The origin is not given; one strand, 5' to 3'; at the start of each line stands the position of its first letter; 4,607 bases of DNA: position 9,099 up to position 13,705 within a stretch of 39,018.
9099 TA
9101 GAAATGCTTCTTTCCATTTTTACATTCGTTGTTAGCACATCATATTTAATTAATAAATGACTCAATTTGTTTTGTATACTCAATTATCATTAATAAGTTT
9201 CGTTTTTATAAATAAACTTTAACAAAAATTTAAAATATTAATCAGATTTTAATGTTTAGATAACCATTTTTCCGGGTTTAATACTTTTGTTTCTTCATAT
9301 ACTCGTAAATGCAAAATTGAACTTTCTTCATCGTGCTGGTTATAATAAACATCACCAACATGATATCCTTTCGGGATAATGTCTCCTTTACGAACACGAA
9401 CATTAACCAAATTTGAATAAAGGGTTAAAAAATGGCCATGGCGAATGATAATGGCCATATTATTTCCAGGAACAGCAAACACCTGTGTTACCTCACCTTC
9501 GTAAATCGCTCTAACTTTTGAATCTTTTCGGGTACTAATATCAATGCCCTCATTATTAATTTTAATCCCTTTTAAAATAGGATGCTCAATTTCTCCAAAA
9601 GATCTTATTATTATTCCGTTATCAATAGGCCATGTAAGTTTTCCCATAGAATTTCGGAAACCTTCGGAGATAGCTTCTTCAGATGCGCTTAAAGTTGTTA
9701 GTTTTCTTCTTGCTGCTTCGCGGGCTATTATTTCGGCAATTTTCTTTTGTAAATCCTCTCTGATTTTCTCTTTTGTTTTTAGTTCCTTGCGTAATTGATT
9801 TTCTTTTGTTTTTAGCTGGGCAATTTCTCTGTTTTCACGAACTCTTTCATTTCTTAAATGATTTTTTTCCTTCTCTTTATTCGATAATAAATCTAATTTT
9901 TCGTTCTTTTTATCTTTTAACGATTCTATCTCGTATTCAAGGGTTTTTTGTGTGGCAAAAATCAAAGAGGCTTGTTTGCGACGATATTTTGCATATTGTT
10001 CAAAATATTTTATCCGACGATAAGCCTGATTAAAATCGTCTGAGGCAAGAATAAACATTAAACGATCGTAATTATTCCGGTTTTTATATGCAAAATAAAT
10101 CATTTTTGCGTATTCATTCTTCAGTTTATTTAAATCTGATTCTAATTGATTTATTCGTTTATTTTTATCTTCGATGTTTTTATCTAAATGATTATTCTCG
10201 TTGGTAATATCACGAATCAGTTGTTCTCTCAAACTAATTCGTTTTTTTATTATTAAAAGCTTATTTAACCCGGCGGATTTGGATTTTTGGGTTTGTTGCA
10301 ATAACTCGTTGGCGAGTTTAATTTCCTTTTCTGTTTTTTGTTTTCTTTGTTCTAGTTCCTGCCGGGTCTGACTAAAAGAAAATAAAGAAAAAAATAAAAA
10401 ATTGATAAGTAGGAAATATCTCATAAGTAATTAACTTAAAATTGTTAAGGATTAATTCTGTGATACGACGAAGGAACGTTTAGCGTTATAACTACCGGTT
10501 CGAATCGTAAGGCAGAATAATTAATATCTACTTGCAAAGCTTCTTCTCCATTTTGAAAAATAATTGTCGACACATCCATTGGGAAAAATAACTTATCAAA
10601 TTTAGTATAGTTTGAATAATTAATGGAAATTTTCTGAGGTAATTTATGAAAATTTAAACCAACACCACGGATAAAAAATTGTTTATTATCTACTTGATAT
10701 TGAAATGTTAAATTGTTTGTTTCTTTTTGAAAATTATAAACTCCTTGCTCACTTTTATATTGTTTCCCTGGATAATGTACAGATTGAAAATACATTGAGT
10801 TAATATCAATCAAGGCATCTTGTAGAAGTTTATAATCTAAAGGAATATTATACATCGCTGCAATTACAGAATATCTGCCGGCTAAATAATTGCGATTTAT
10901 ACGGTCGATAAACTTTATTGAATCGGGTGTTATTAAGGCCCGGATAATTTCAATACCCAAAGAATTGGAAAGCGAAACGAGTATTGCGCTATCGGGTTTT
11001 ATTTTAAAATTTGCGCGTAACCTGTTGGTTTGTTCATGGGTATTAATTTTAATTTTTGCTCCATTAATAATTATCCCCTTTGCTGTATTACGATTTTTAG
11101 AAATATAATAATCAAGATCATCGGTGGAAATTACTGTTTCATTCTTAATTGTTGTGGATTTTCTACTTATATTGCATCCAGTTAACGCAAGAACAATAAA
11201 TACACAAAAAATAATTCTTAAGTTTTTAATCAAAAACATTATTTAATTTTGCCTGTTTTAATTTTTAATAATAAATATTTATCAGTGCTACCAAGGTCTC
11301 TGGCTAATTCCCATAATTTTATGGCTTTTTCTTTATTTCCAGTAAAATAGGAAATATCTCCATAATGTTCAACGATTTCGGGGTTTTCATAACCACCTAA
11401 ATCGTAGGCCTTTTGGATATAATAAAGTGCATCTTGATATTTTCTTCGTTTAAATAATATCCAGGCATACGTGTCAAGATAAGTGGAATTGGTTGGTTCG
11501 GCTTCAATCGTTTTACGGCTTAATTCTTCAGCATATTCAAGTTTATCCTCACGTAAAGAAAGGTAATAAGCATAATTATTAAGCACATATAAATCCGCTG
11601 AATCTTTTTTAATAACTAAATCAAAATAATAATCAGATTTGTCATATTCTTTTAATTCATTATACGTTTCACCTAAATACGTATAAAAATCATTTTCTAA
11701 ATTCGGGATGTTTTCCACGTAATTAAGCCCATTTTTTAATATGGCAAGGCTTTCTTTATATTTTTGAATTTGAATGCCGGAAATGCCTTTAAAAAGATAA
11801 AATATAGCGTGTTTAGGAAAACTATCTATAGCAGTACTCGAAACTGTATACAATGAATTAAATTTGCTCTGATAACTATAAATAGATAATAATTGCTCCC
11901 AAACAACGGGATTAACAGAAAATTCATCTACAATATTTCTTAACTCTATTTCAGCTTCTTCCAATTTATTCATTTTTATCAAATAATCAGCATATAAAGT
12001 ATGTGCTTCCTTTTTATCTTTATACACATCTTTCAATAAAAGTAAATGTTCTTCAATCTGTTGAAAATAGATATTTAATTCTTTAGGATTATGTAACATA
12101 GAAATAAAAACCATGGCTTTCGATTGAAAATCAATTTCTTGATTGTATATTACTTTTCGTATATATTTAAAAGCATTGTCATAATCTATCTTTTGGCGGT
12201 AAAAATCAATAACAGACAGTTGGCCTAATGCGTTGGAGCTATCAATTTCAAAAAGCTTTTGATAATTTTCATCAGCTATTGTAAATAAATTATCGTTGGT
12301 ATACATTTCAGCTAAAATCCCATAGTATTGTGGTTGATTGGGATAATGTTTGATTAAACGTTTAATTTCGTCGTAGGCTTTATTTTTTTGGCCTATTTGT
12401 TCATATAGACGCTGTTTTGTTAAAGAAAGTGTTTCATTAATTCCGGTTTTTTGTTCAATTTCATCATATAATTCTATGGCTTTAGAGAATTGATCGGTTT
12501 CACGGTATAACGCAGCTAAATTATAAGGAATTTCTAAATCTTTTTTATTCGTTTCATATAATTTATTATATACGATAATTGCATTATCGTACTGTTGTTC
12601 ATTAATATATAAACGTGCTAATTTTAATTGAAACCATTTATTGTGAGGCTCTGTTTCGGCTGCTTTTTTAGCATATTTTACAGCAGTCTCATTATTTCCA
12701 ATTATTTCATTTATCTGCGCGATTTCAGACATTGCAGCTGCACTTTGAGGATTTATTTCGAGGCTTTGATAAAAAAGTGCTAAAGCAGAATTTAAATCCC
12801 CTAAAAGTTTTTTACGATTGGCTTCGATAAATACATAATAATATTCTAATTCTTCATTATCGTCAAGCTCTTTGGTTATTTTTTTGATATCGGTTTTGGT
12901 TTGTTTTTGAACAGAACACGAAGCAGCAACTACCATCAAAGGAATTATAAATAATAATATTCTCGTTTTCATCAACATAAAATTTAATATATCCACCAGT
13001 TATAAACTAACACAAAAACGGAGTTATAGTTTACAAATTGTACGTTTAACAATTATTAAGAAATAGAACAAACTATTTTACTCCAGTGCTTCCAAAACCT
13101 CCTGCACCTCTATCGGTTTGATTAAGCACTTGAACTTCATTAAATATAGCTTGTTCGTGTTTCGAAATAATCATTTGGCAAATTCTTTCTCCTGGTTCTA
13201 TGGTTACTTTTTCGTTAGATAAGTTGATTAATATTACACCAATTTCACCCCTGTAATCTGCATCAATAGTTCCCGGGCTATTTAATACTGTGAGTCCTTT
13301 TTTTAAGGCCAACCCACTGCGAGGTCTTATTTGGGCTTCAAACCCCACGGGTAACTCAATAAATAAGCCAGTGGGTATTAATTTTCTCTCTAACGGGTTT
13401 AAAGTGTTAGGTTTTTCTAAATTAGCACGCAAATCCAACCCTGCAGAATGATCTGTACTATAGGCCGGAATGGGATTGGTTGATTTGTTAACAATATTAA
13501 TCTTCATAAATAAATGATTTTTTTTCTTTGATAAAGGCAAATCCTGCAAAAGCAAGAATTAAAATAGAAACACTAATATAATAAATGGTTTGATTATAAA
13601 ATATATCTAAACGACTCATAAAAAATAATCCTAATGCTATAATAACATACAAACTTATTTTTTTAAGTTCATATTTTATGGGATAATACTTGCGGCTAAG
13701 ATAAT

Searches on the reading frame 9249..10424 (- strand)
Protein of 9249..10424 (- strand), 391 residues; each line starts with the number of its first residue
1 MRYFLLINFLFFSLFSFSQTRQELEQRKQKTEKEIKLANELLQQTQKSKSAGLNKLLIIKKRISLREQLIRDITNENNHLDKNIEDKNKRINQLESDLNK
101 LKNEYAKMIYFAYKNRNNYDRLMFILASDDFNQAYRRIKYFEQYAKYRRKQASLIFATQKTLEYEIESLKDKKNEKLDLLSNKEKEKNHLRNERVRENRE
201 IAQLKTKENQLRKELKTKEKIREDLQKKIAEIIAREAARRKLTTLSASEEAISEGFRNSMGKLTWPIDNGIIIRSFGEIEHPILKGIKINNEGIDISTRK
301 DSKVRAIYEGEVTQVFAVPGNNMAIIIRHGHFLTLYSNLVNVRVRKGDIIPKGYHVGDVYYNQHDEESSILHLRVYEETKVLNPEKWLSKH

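Call 58: search_protein_families(library=pfam, proteins=[window:9249-10424:-], max_evalue=0.00001)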
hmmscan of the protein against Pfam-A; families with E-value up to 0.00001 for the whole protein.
window:9249-10424:- (391 aa): 1 family
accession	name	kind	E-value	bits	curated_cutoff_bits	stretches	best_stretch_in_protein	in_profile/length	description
PF01551.29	Peptidase_M23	-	2.5e-13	50.4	28.7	1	291-384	3-96/96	Peptidase family M23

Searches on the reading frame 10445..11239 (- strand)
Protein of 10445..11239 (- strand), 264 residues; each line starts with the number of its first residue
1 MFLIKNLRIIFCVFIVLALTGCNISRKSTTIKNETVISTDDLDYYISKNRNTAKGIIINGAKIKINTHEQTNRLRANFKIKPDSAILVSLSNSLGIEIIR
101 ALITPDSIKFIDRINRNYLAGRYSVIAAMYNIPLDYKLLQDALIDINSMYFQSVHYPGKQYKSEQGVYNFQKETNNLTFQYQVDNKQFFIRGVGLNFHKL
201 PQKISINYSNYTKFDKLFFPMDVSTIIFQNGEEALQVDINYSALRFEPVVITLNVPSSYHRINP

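Call 58: search_protein_families(library=pfam, proteins=[window:10445-11239:-], max_evalue=0.00001)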
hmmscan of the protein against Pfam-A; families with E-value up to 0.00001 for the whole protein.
window:10445-11239:- (264 aa): 1 family
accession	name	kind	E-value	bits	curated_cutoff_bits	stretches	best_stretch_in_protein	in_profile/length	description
PF14125.13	DUF4292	-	3.1e-35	122.2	23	1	61-262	11-209/209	Domain of unknown function (DUF4292)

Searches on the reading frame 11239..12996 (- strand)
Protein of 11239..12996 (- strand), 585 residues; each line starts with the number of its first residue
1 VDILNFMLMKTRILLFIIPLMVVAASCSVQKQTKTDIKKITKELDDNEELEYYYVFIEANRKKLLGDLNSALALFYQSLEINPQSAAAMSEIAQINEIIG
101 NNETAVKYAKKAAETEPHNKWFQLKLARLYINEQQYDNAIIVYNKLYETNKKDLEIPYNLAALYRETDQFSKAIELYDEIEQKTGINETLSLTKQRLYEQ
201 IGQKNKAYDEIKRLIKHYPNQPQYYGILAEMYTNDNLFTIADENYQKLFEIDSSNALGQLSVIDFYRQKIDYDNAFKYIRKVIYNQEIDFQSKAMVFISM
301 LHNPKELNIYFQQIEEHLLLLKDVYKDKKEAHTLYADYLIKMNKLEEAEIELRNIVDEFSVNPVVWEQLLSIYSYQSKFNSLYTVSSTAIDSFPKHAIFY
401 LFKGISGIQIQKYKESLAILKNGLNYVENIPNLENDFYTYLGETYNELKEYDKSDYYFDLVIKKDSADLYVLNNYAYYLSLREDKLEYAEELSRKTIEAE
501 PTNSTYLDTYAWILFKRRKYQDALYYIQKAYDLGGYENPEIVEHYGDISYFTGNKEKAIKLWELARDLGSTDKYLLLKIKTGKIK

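Call 59: search_protein_families(library=pfam, proteins=[window:11239-12996:-], max_evalue=0.00001)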
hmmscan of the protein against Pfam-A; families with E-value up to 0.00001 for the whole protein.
window:11239-12996:- (585 aa): 11 families
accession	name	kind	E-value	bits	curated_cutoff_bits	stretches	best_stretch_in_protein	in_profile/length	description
PF14559.12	TPR_19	-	8.5e-23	80.9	25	0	100-144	5-49/68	Tetratricopeptide repeat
PF13428.12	TPR_14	-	1.6e-20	71.9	23.5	0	122-156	3-37/44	Tetratricopeptide repeat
PF13431.12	TPR_17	-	2.4e-16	59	24.4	0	494-524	3-33/34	Tetratricopeptide repeat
PF07719.23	TPR_2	-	1.8e-14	53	27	0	506-533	3-30/34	Tetratricopeptide repeat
PF13432.12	TPR_16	-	2.2e-13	50.8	32.7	0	511-564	4-56/65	Tetratricopeptide repeat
PF23914.1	TPR_CcmH_CycH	-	2.8e-10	40.7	42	0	78-184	42-151/158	Cytochrome c-type biogenesis protein H TPR domain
PF13181.12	TPR_8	-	4.1e-10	39.4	25.7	0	124-152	5-33/34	Tetratricopeptide repeat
PF12895.13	ANAPC3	-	5.4e-10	39.9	27.2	0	133-210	2-78/82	Anaphase-promoting complex, cyclosome, subunit 3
PF13424.12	TPR_12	-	2.8e-09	37.5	30.1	0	134-179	17-70/77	Tetratricopeptide repeat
PF13174.12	TPR_6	-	6.6e-07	30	26.3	0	123-148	3-28/33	Tetratricopeptide repeat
PF25064.1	ARM_TT21_5th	-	2e-06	28.5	27.8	0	126-185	7-66/117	TT21 fifth ARM repeats domain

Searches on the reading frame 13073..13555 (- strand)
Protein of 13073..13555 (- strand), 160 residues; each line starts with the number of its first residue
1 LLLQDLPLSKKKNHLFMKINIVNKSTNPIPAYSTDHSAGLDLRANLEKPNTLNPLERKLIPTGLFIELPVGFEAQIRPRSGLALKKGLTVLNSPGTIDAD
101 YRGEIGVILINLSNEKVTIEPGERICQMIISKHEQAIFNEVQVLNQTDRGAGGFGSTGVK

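Call 59: search_protein_families(library=pfam, proteins=[window:13073-13555:-], max_evalue=0.00001)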
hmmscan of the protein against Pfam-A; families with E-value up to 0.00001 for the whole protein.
window:13073-13555:- (160 aa): 2 families
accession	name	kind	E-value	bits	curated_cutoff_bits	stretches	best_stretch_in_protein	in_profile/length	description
PF00692.24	dUTPase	-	1.1e-32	112.9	22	1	28-158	4-129/129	dUTPase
PF22769.1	DCD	-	4.2e-09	37.1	27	1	49-132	70-152/153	dCTP deaminase-like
